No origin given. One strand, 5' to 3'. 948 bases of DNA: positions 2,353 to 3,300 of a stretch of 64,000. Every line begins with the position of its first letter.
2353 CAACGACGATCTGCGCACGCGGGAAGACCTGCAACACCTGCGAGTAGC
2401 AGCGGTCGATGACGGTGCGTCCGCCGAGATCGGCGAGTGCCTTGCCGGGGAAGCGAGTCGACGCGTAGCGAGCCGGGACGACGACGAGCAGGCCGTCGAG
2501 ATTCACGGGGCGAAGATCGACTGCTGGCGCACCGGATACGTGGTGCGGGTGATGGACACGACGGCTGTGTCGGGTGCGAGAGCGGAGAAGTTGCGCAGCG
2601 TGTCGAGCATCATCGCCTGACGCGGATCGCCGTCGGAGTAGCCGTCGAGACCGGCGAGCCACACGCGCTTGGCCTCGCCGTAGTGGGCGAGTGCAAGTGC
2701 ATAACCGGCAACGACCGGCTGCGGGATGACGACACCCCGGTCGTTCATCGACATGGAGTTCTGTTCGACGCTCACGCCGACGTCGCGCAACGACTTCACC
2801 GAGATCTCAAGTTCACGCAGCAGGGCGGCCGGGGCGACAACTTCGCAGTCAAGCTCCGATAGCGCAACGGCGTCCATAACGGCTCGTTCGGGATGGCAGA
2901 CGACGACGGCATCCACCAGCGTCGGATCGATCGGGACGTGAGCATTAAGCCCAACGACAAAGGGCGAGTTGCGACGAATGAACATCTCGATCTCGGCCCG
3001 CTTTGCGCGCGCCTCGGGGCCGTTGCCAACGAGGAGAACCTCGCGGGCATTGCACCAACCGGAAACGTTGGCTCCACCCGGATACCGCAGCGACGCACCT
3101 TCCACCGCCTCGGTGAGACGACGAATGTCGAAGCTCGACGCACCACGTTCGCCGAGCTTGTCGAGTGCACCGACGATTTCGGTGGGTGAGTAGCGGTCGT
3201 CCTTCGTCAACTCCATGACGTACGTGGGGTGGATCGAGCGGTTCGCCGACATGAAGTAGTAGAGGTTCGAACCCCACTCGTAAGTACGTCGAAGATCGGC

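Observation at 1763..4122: HMGL-type pyruvate aldolase fused to a Cst-II/Maf-like domain and translationally coupled to a KdsB paralog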

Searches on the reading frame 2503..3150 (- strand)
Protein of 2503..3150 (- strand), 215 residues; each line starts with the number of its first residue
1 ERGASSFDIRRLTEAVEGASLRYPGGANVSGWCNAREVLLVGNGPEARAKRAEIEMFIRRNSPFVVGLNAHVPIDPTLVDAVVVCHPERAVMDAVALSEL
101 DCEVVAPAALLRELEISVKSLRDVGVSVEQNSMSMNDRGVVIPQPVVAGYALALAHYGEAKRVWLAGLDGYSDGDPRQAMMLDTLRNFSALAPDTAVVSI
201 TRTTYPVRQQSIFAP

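Call 7: search_protein_families(library=pfam, proteins=[window:2503-3150:-, window:2503-3090:-], max_evalue=10)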
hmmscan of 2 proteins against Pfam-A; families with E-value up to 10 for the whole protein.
window:2503-3150:- (215 aa): 0 families

window:2503-3090:- (195 aa): 0 families
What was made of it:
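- On MptE-like / DUF115 (PF01973): The window's domain gives no hit even at E<=10 (call 7).
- The window's C-terminal domain does not itself reach any Pfam threshold (call 7).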

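Call 8: search_solved_structures(query=window:2503-3150:-, max_evalue=10, show_alignments=2)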
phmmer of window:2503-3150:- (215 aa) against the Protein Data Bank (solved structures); distinct sequences matched with E-value up to 10: 0.
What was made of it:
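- Tried and rejected: Pfam and PDB sequence searches with the C-terminal domain alone found nothing (calls 7, 8).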

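Call 15: search_protein_representatives(protein=window:2503-3150:-)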
Query: 215 residues. Proteins with E-value up to 0.001 (for the whole library): 508; up to 1e-10: 256; up to 1e-30: 6. The best 150 are listed.
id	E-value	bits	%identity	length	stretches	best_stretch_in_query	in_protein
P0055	1.1e-131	453.4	97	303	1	1-215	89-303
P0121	1.3e-50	188.6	45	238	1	1-215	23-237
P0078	8.1e-38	146.8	38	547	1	2-214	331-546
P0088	2.2e-35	138.9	38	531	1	2-215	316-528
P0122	1.7e-31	126.2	35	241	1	5-213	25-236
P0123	3.4e-31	125.2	37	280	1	1-215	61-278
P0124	2.4e-30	122.4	35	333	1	6-215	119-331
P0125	1.4e-29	120.0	35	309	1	2-215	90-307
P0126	8.1e-29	117.5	39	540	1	29-215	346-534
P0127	3.0e-28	115.6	44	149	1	72-215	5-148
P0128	1.1e-27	113.8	35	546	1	34-213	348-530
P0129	1.1e-27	113.7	32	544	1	6-213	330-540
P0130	4.2e-27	111.9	33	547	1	25-214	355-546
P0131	9.9e-27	110.7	32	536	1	10-215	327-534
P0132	1.1e-26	110.4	36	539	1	6-214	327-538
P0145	1.9e-24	103.2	34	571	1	4-215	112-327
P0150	1.0e-23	100.8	31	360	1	20-213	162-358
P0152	1.4e-23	100.4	31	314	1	2-212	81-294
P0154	1.7e-23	100.1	32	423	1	6-215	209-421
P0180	1.7e-21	93.5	25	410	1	4-213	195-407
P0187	6.0e-21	91.8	31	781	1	5-215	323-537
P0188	7.2e-21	91.5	34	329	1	39-215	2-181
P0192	2.1e-20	90.0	31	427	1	39-215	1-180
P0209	5.9e-19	85.3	40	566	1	5-142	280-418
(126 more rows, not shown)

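Call 22: search_solved_structures(query=A1, max_evalue=10, show_alignments=3)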
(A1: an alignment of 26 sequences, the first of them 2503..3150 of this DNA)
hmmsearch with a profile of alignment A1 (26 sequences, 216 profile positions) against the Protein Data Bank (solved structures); distinct sequences matched with E-value up to 10: 2.
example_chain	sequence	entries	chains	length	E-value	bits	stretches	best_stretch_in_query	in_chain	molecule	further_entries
9hmz_A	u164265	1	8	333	1.4e-05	27.7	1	28-109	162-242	SteA-like C-terminal domain-containing protein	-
1gub_A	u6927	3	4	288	0.56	12.6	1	120-174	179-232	D-ALLOSE-BINDING PERIPLASMIC PROTEIN | PROTEIN (PRECURSOR OF PERIPLASMIC SUGAR RECEPTOR)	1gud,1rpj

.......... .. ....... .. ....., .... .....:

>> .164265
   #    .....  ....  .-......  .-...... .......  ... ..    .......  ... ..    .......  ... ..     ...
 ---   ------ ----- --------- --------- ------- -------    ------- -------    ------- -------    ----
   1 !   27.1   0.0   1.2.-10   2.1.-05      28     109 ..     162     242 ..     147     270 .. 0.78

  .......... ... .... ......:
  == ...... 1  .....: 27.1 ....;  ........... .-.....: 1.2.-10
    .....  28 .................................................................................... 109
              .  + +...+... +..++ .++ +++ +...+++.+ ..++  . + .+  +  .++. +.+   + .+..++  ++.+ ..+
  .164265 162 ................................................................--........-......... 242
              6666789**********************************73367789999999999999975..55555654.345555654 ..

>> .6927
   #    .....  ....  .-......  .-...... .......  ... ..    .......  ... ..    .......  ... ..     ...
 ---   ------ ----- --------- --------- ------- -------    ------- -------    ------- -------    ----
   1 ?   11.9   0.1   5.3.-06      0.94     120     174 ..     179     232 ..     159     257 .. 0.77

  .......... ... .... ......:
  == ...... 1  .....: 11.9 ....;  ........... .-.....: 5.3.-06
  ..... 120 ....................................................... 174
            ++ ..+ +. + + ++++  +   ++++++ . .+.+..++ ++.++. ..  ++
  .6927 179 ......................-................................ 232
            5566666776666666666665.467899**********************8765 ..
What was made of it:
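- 2506..3090 (-): C-terminal nucleotide-binding domain, residues ~345-539: a divergent MptE-like/DUF115 fold. A profile search hits SteA at E 1.4e-5 (call 22).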

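Call 26: predict_structure(alignment_id=A1)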
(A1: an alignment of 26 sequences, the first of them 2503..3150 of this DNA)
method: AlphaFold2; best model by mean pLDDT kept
length: 215 residues; sequences in the alignment: 26
mean_pLDDT: 88.8   pTM: 0.85
mean pLDDT of the five models: 88.8, 87.9, 86.8, 84.9, 83.3
residues with pLDDT >= 90: 168; 70-90: 24; 50-70: 5; < 50: 18
segments of 3 or more residues with pLDDT < 50: 1-18
pLDDT, mean of each block of 10 residues (from residue 1): 41 49 88 82 95 96 95 95 94 95 96 96 95 94 95 94 94 89 96 95 95 79
secondary structure, 60 per line:
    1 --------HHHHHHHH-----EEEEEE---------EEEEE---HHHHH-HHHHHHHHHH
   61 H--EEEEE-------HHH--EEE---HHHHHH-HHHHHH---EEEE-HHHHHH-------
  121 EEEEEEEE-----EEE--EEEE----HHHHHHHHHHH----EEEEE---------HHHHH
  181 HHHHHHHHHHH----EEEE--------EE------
elements in order: H9-16 E22-27 E37-41 H45-49 H51-61 E64-68 E81-83 H87-92 H94-99 E103-106 H108-113 E121-128 E134-136 E139-142 H147-157 E162-166 H176-191 E196-199
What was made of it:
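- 2506..3090 (-): AF2 model with pLDDT 88.8 (call 26).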

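Call 28: fold_search(model_id=the predicted structure, library=pdb)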
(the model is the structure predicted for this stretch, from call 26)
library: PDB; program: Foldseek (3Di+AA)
matches with E <= 10: 1552; with E <= 0.001: 6
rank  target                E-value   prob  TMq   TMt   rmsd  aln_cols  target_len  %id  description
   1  9hmz_G                2.4e-06  1.00  0.44  0.31   9.2       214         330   17  Structure of Corynebacterium glutamicum SteA, a cell division regulator (released 2025-07-30)
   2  9hmz_D                5.9e-06  1.00  0.47  0.33   9.1       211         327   16  Structure of Corynebacterium glutamicum SteA, a cell division regulator (released 2025-07-30)
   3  9hmz_A                8.6e-06  1.00  0.47  0.32   8.7       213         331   17  Structure of Corynebacterium glutamicum SteA, a cell division regulator (released 2025-07-30)
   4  9hmy                  1.3e-05  1.00  0.48  0.33   8.5       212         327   13  Structure of Mycobacterium tuberculosis SteA (Rv1697), a cell division regulator (released 2025-07-30)
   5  8sd5_B                2.8e-04  1.00  0.54  0.54   4.5       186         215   16  Crystal structure of HPPK from Methanocaldococcus jannaschii (released 2024-07-03)
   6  8sd5_A                9.1e-04  1.00  0.53  0.52   6.8       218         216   16  Crystal structure of HPPK from Methanocaldococcus jannaschii (released 2024-07-03)
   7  2ji8_B                6.1e-03  0.38  0.18  0.09  17.2       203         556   17  X-ray structure of Oxalyl-CoA decarboxylase in complex with Formyl- CoA (released 2007-07-17)
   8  2ji6_A                6.9e-03  0.30  0.16  0.09  17.5       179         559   17  X-ray structure of Oxalyl-CoA decarboxylase in complex with 3-deaza- ThDP and oxalyl-CoA (released 2007-07-17)
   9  7mjz                  7.3e-03  0.41  0.21  0.11  13.4       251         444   13  The structure of MiaB with pentasulfide bridge (released 2021-09-15)
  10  8xod_A                8.3e-03  0.33  0.21  0.10  16.8       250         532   12  ThDP-dependent HKA synthase (released 2025-01-01)
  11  1ro7_D                9.3e-03  0.95  0.38  0.35   8.3       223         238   12  Structural analysis of the sialyltransferase CstII from Campylobacter jejuni in complex with a substrate analogue, CMP (released 2004-02-03)
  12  8vzf_A                1.1e-02  0.21  0.17  0.09  18.2       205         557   17  Crystal Structure of 2-Hydroxyacyl-CoA Lyase/Synthase ApbHACS from Alphaproteobacteria bacterium in the Complex with T (released 2024-10-02)
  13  8vzj_E                1.3e-02  0.23  0.18  0.10  18.0       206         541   10  Crystal Structure of 2-Hydroxyacyl-CoA Lyase/Synthase DhcHACS from Dehalococcoidia bacterium in the Complex with THDP  (released 2024-10-02)
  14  8vzb_B                1.3e-02  0.20  0.17  0.09  18.2       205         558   17  Crystal Structure of 2-Hydroxacyl-CoA Lyase/Synthase ApbHACS from Alphaproteobacteria bacterium in the Complex with TH (released 2024-10-02)
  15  3vzy_A                1.4e-02  0.21  0.19  0.19  11.1       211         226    8  Crystal structure of PcrB complexed with G1P from bacillus subtilis subap. subtilis str. 168 (released 2012-12-26)
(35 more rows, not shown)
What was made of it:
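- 2506..3090 (-): Foldseek hits SteA 9hmz/9hmy (E ~1e-6), MptE-type HPPK 8sd5 (E 3e-4, TM 0.54) and Cst-II 1ro7 (prob 0.95, TM 0.38) (call 28).
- On MptE-like / DUF115 (PF01973): The model has pLDDT 88.8 (calls 26, 28).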

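Call 40: search_protein_families(library=pfam, proteins=[P0145, P0187, P0188, P0192, P0121, P0209, P0150, P0154, P0180, P0152], max_evalue=0.01)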
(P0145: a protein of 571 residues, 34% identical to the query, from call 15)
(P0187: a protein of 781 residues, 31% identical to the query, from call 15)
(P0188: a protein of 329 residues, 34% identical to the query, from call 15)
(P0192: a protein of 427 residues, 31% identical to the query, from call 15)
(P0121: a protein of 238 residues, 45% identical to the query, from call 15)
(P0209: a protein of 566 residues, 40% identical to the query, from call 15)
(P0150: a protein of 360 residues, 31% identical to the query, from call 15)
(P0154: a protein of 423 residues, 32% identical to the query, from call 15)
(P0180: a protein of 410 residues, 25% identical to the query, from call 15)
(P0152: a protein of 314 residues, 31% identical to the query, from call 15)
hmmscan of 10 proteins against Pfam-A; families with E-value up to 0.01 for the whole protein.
P0145 (571 aa): 3 families
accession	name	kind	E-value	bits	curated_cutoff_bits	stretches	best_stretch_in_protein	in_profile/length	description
PF02348.25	CTP_transf_3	-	2.5e-43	148.9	22.6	1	335-541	1-214/217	Cytidylyltransferase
PF00682.25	HMGL-like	-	3.5e-07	30.3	29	1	3-46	204-247/260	HMGL-like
PF12804.13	NTP_transf_3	-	5.4e-05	23.9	27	1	344-452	9-118/160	MobA-like NTP transferase domain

P0187 (781 aa): 3 families
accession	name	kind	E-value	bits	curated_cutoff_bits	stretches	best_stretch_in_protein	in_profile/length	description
PF02348.25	CTP_transf_3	-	7.6e-42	144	22.6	1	546-751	2-214/217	Cytidylyltransferase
PF00682.25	HMGL-like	-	2.7e-23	83.1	29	1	5-253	2-244/260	HMGL-like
PF12804.13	NTP_transf_3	-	1.1e-05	26.1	27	1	553-662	8-118/160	MobA-like NTP transferase domain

P0188 (329 aa): 1 family
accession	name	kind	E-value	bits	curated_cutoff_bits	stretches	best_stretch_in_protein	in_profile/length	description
PF00702.32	Hydrolase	-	5e-06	27.5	26.4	1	196-325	1-117/191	haloacid dehalogenase-like hydrolase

P0192 (427 aa): 2 families
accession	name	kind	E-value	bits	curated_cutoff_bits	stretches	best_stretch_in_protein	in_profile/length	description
PF02348.25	CTP_transf_3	-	4.7e-40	138.1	22.6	1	188-391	1-211/217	Cytidylyltransferase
PF12804.13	NTP_transf_3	-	1.2e-05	26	27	1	197-305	9-118/160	MobA-like NTP transferase domain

P0121 (238 aa): 0 families

P0209 (566 aa): 1 family
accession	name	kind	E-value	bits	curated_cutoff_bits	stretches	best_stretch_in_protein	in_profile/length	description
PF00682.25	HMGL-like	-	1.1e-15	58.3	29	1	153-209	188-244/260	HMGL-like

P0150 (360 aa): 1 family
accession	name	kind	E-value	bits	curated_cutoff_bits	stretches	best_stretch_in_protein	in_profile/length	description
PF00682.25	HMGL-like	-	7.5e-12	45.6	29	1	2-78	169-246/260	HMGL-like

P0154 (423 aa): 1 family
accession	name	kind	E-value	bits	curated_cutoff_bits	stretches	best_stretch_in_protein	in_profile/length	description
PF00682.25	HMGL-like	-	5.7e-21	75.5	29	1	7-129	113-236/260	HMGL-like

P0180 (410 aa): 1 family
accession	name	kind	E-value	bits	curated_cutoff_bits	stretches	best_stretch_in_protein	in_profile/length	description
PF00682.25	HMGL-like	-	3.9e-21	76.1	29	1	41-125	157-243/260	HMGL-like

P0152 (314 aa): 0 families
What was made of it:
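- Rosetta-stone fusions exist: HMGL-DUF115-CTP_transf_3 (P0187, 781 aa) and DUF115-HAD (P0188) (call 40). In the triple fusions it sits next to the CMP-forming domain (call 40).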

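Call 53: search_solved_structures(query=A4, max_evalue=10, show_alignments=4)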
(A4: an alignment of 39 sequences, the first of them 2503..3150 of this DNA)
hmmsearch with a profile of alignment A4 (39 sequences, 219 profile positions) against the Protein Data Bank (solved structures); distinct sequences matched with E-value up to 10: 28.
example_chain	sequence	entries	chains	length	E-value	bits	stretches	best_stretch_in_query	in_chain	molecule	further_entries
8sd5_A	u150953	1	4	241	0.19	14.3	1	30-67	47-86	6-hydroxymethyl-7,8-dihydropterin pyrophosphokinase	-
9hmz_A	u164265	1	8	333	0.22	14.2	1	29-68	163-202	SteA-like C-terminal domain-containing protein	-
1bq5_A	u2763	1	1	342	0.75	12.4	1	92-147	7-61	NITRITE REDUCTASE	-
8sbu_A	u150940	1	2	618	0.76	12.4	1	30-67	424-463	Maltose/maltodextrin-binding periplasmic protein,6-hydroxymethyl-7,8-dihydropterin pyropho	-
2vmj_A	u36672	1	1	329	0.79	12.3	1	92-147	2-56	DISSIMILATORY COPPER-CONTAINING NITRITE REDUCTASE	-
2vn3_A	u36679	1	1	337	0.81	12.3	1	92-147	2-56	DISSIMILATORY COPPER-CONTAINING NITRITE REDUCTASE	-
5b1k_A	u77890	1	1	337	1.4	11.5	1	93-147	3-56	Copper-containing nitrite reductase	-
1wa1_X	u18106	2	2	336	1.5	11.4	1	93-147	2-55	DISSIMILATORY COPPER-CONTAINING NITRITE REDUCTASE | DISSIMILATORY COPPER-CONTAINING NITRITE REDUCTASE,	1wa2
1wa0_X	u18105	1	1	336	1.5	11.4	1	93-147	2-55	DISSIMILATORY COPPER-CONTAINING NITRITE REDUCTASE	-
1wae_A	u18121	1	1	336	1.5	11.4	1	93-147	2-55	DISSIMILATORY COPPER-CONTAINING NITRITE REDUCTASE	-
1gs8_A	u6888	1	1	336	1.5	11.4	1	93-147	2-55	DISSIMILATORY COPPER-CONTAINING NITRITE REDUCTASE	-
2bp8_B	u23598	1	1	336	1.5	11.4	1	93-147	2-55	DISSIMILATORY COPPER-CONTAINING NITRITE REDUCTASE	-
1oe2_A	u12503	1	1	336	1.5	11.4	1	93-147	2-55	DISSIMILATORY COPPER-CONTAINING NITRITE REDUCTASE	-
1gs6_X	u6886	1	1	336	1.5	11.4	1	93-147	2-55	DISSIMILATORY COPPER-CONTAINING NITRITE REDUCTASE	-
2bo0_A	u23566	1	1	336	1.5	11.4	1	93-147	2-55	DISSIMILATORY COPPER-CONTAINING NITRITE REDUCTASE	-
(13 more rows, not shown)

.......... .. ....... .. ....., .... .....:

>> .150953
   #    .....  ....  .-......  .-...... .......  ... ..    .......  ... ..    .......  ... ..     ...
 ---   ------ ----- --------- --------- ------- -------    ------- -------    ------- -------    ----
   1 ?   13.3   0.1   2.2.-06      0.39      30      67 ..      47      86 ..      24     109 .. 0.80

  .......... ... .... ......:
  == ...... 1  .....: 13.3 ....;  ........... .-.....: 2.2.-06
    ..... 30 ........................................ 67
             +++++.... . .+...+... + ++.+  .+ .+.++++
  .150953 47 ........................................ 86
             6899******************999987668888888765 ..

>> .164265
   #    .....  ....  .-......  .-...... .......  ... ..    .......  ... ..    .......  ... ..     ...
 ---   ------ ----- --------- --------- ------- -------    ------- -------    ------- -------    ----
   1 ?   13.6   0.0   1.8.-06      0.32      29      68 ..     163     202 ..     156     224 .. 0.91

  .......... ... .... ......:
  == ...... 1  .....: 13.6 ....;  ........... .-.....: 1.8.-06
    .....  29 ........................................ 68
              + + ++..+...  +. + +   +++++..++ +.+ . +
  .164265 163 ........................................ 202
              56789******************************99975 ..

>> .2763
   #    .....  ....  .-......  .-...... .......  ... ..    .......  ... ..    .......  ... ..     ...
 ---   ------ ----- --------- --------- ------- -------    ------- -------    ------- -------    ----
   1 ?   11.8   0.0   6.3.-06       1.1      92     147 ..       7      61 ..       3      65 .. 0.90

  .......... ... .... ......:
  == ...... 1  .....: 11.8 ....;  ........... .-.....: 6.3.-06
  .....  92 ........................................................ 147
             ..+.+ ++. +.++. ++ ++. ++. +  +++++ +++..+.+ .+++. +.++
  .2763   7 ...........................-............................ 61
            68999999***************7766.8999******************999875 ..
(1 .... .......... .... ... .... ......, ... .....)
